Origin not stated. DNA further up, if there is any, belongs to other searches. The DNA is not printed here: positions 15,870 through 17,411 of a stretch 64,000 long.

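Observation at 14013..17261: Radical SAM enzyme abutting a GNAT + RimK-type ATP-grasp fusion: an amidoligase pathway I cannot name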

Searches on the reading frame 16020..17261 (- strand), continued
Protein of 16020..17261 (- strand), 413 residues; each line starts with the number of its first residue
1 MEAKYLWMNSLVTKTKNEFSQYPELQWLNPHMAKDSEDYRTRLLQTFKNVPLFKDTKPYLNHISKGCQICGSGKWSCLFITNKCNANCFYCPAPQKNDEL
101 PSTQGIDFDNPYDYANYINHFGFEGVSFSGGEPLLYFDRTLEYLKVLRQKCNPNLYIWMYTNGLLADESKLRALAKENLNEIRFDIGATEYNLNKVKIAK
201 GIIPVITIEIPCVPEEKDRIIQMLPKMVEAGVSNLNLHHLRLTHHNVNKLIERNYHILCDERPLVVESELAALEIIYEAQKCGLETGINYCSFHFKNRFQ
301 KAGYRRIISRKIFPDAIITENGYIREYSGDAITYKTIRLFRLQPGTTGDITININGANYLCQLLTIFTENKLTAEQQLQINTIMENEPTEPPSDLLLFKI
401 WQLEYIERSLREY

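Call 35: search_protein_families(library=pfam, proteins=[P0342, P0369, P0386, P0337, P0253, P0272, P0291, P0345, P0242, P0390], max_evalue=0.001)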
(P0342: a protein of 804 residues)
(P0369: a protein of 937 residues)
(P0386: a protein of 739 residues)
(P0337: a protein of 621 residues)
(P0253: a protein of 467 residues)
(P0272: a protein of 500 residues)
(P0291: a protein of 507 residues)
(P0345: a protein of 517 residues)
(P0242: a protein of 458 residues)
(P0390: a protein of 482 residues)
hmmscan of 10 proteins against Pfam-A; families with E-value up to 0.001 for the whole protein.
P0342 (804 aa): 3 families
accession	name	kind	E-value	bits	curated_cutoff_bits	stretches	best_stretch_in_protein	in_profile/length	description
PF11397.14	GlcNAc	-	1.2e-65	222.8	21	2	57-308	97-351/352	Glycosyltransferase (GlcNAc)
PF04055.27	Radical_SAM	-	3.7e-13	50.4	29.5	1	390-516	2-121/166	Radical SAM superfamily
PF13353.11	Fer4_12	-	3.5e-09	37.5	22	1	388-480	8-94/137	4Fe-4S single cluster domain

P0369 (937 aa): 3 families
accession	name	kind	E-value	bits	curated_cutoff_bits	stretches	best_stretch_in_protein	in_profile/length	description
PF04055.27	Radical_SAM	-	2.6e-30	106.2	29.5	2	205-364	3-165/166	Radical SAM superfamily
PF02310.24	B12-binding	-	2.3e-18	66.6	32.1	1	35-145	12-121/121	B12 binding domain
PF13353.11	Fer4_12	-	0.00065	20.4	22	0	549-641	3-91/137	4Fe-4S single cluster domain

P0386 (739 aa): 3 families
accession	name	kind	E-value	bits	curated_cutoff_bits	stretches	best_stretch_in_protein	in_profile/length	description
PF04055.27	Radical_SAM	-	2.3e-08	34.8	29.5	1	329-432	7-110/166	Radical SAM superfamily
PF13353.11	Fer4_12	-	2.6e-05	25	22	1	323-408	9-92/137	4Fe-4S single cluster domain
PF01501.26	Glyco_transf_8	-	0.00042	20.4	24.3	0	18-173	10-174/253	Glycosyl transferase family 8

P0337 (621 aa): 2 families
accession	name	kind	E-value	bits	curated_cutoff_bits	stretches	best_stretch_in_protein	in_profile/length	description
PF04055.27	Radical_SAM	-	4.5e-11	43.6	29.5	1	72-178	5-109/166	Radical SAM superfamily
PF13353.11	Fer4_12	-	4.3e-06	27.5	22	1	61-154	3-91/137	4Fe-4S single cluster domain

P0253 (467 aa): 2 families
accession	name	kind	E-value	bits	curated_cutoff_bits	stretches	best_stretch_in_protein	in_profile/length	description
PF04055.27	Radical_SAM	-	2.6e-14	54.2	29.5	1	83-195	3-115/166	Radical SAM superfamily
PF13353.11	Fer4_12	-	7.6e-07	29.9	22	1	80-168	9-94/137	4Fe-4S single cluster domain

P0272 (500 aa): 2 families
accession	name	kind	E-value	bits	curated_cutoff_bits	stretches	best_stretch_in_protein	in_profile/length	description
PF04055.27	Radical_SAM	-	2.2e-10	41.4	29.5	1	98-204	5-111/166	Radical SAM superfamily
PF13353.11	Fer4_12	-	2.1e-06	28.5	22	1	93-183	9-96/137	4Fe-4S single cluster domain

P0291 (507 aa): 2 families
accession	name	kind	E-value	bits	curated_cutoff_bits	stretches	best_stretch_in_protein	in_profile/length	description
PF04055.27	Radical_SAM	-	3e-11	44.2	29.5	1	118-227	3-112/166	Radical SAM superfamily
PF13353.11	Fer4_12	-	1.2e-07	32.5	22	1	109-201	3-92/137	4Fe-4S single cluster domain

P0345 (517 aa): 2 families
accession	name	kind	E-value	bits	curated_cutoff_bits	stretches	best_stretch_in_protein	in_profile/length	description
PF04055.27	Radical_SAM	-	1.9e-10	41.6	29.5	1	109-213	6-111/166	Radical SAM superfamily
PF13353.11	Fer4_12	-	2.8e-05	24.9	22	1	97-190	3-94/137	4Fe-4S single cluster domain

P0242 (458 aa): 2 families
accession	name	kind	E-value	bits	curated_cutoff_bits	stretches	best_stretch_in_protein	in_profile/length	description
PF04055.27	Radical_SAM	-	9.7e-14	52.3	29.5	1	83-199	3-119/166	Radical SAM superfamily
PF13353.11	Fer4_12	-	2.4e-09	38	22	1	74-170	3-96/137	4Fe-4S single cluster domain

P0390 (482 aa): 2 families
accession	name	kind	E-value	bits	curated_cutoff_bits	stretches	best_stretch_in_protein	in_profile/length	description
PF04055.27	Radical_SAM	-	2.2e-11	44.6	29.5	1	79-188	3-109/166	Radical SAM superfamily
PF13353.11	Fer4_12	-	7.1e-06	26.8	22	1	70-166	3-93/137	4Fe-4S single cluster domain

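Call 36: fold_search(model_id=the predicted structure, library=pdb)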
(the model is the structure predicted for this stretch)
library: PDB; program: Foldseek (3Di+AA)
matches with E <= 10: 1602; with E <= 0.001: 61
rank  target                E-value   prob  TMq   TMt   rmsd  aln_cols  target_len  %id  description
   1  9dfn                  1.3e-06  1.00  0.38  0.53   4.5       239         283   15  X-ray crystal structure of the second viperin-like enzyme from Trichoderma virens with bound CTP and SAM (released 2025-02-19)
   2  5vsl_A                4.0e-06  1.00  0.40  0.59   4.7       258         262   17  Crystal structure of viperin with bound [4Fe-4S] cluster and S-adenosylhomocysteine (SAH) (released 2017-06-14)
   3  9dfu                  4.2e-06  1.00  0.40  0.56   8.0       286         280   15  X-ray crystal structure of the second Viperin-like enzyme from T. virens variant F40H with bound CTP and SAM (released 2025-02-19)
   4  6q2p_B                6.0e-06  1.00  0.40  0.55   4.8       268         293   15  Crystal structure of mouse viperin bound to cytidine triphosphate and S-adenosylhomocysteine (released 2020-01-22)
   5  5vsm_A                8.9e-06  1.00  0.40  0.60   4.6       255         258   16  Crystal structure of viperin with bound [4Fe-4S] cluster, 5'-deoxyadenosine, and L-methionine (released 2017-06-14)
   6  7jma                  1.0e-05  1.00  0.33  0.60   6.2       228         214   15  Crystal structure of the apo form of Nitrogenase iron-molybdenum cofactor biosynthesis enzyme NifB from Methanothermobac (released 2020-10-28)
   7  5vsl_B                2.0e-05  1.00  0.33  0.51  10.8       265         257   14  Crystal structure of viperin with bound [4Fe-4S] cluster and S-adenosylhomocysteine (SAH) (released 2017-06-14)
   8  9dgw_C                2.1e-05  1.00  0.42  0.61   2.9       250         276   12  X-ray crystal structure of the Viperin-like enzyme from T. virens with bound CTP and SAM (released 2025-02-12)
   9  2fb2_B                2.2e-05  1.00  0.33  0.41   7.9       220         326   20  Structure of the MoaA Arg17/266/268/Ala triple mutant (released 2006-05-09)
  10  8vpo                  2.2e-05  1.00  0.34  0.32  14.7       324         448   13  X-Ray Crystal Structure of TigE from Paramaledivibacter caminithermalis (released 2024-02-07)
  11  9dgw_A                2.8e-05  1.00  0.40  0.58   6.1       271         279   13  X-ray crystal structure of the Viperin-like enzyme from T. virens with bound CTP and SAM (released 2025-02-12)
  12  9dfw_C                3.2e-05  1.00  0.42  0.60   3.4       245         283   11  X-ray crystal structure of an engineered Viperin-like enzyme from T. virens with bound CTP and SAM (released 2025-02-12)
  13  4u0p                  3.6e-05  1.00  0.34  0.48  12.8       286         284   14  The Crystal Structure of Lipoyl Synthase in Complex with S-Adenosyl Homocysteine (released 2014-08-20)
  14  6efn                  4.0e-05  1.00  0.37  0.40   4.7       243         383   12  Structure of a RiPP maturase, SkfB (released 2018-10-24)
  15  8ai1_A                4.0e-05  1.00  0.34  0.43   6.0       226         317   15  Crystal structure of radical SAM epimerase EpeE from Bacillus subtilis with [4Fe-4S] clusters and S-adenosyl-L-homocys (released 2024-01-10)
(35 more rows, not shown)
